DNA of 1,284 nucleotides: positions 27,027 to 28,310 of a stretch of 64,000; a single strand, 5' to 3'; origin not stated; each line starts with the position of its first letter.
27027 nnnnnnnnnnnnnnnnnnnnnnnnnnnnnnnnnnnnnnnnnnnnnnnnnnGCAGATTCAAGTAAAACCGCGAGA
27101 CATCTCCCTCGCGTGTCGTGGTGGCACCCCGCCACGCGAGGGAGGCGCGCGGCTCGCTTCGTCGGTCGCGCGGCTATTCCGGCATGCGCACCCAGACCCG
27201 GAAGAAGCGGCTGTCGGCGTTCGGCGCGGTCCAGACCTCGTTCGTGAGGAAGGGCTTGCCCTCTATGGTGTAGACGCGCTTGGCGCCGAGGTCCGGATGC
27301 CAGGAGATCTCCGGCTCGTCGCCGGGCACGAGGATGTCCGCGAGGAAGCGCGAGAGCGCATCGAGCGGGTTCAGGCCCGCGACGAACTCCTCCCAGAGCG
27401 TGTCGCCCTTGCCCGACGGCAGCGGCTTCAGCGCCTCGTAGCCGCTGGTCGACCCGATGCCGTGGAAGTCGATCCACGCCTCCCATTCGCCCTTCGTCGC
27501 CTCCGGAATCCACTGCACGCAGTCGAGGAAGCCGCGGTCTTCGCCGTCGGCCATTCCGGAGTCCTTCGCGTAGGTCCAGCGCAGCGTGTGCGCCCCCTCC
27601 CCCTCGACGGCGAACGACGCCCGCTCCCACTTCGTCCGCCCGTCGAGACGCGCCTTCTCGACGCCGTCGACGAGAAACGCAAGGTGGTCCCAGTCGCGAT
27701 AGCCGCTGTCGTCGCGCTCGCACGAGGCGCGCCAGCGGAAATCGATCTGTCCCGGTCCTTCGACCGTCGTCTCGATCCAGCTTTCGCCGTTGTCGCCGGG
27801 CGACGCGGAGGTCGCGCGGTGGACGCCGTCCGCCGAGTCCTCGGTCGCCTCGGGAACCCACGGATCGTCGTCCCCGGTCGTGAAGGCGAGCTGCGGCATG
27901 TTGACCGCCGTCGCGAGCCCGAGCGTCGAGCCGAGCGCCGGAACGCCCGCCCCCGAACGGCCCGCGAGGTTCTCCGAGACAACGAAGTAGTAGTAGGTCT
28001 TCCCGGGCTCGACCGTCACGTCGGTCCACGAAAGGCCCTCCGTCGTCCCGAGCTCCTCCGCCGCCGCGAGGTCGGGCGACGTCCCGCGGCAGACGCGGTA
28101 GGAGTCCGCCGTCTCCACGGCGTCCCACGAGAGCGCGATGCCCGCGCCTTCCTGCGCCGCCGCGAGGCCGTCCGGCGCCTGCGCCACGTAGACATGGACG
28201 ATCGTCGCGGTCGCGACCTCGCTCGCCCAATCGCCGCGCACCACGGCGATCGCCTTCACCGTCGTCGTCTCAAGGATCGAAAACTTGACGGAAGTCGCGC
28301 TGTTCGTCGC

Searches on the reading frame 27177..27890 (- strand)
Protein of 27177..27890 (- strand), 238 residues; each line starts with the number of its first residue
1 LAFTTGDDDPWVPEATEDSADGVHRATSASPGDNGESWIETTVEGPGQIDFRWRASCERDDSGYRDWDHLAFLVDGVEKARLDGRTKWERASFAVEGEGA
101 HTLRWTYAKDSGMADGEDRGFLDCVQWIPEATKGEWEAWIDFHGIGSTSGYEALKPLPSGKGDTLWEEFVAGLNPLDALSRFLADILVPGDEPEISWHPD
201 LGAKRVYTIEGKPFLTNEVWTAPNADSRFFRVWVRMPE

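Call 66: search_protein_families(library=pfam, proteins=[window:27177-27890:-], max_evalue=1)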
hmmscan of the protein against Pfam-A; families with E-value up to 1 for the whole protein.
window:27177-27890:- (238 aa): 0 families

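Call 83: predict_structure(alignment_id=A2)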
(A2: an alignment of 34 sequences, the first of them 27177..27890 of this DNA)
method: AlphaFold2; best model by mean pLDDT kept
length: 238 residues; sequences in the alignment: 34
mean_pLDDT: 91.2   pTM: 0.83
mean pLDDT of the five models: 91.2, 89.9, 89.9, 90.0, 88.3
residues with pLDDT >= 90: 160; 70-90: 78; 50-70: 0; < 50: 0
segments of 3 or more residues with pLDDT < 50: none
pLDDT, mean of each block of 10 residues (from residue 1): 94 95 95 96 96 95 86 98 95 96 97 88 95 91 88 93 92 89 83 82 85 91 88 81
secondary structure, 60 per line:
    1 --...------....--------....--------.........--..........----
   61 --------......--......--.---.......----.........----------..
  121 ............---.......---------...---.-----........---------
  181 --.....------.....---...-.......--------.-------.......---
elements in order: E3-5 E12-15 E24-27 E36-44 E47-56 E69-74 E77-82 E89-95 E100-108 E119-129 H136-142 H165-171 E183-187 E194-198 E206-212 E229-235

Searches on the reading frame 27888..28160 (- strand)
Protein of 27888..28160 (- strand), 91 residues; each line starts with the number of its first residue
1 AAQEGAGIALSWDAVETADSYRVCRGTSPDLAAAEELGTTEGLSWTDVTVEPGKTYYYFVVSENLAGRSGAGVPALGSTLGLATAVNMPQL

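Call 66: search_protein_families(library=pfam, proteins=[window:27888-28160:-], max_evalue=1)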
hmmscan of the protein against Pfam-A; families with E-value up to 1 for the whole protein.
window:27888-28160:- (91 aa): 1 family
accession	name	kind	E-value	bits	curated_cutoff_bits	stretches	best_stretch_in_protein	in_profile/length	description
PF24489.1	Ig_J_second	-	0.001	19.5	27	1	33-69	48-84/105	Tip attachment protein J second Ig-like domain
